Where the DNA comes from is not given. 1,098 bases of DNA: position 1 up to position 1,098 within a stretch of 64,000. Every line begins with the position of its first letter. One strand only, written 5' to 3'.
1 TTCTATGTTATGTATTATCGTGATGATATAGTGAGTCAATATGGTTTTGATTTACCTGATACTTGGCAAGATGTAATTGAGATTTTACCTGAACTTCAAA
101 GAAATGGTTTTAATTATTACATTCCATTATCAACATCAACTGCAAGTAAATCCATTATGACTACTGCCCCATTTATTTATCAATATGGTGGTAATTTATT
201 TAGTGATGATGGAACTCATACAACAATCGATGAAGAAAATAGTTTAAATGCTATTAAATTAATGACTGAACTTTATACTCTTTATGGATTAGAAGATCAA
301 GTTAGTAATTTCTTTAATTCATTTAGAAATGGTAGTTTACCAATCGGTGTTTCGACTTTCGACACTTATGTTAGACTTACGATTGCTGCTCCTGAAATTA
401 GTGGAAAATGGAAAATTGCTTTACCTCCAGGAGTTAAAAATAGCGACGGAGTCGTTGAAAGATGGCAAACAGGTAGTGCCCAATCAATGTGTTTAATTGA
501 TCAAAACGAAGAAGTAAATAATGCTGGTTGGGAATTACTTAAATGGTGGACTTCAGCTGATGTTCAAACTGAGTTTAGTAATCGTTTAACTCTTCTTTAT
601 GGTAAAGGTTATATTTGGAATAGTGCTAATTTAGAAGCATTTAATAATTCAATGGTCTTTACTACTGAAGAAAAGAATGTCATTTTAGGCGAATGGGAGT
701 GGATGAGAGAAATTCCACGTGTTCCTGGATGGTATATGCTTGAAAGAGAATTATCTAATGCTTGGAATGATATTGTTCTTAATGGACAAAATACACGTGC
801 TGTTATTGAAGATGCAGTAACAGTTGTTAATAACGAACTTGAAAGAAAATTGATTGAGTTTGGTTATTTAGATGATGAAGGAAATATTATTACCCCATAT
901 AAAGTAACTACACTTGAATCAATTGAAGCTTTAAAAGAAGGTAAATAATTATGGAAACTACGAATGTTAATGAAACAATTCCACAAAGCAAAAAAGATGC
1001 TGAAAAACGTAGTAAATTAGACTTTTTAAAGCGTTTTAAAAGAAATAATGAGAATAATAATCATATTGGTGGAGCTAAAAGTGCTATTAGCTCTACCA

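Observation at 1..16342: One ~16-kb operon with two distinct ABC permease pairs but only one visible binding protein and one ATPase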

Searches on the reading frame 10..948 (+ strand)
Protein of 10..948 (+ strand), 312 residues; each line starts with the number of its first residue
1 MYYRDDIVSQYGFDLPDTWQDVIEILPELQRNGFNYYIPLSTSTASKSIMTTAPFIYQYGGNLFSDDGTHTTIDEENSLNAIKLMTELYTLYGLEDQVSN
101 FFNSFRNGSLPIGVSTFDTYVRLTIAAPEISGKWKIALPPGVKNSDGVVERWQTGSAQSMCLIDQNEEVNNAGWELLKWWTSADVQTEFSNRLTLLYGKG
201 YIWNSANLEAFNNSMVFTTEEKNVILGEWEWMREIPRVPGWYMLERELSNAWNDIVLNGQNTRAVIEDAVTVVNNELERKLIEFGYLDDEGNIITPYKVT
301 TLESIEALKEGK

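Call 4: search_protein_families(library=pfam, proteins=[window:10-948:+], max_evalue=0.01)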
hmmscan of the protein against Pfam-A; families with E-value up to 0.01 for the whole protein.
window:10-948:+ (312 aa): 2 families
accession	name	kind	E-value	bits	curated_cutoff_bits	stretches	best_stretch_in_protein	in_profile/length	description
PF01547.30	SBP_bac_1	-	9.2e-11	42.7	26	1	1-186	114-306/307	Bacterial extracellular solute-binding protein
PF13416.11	SBP_bac_8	-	3.8e-08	33.9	27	1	1-191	97-254/279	Bacterial extracellular solute-binding protein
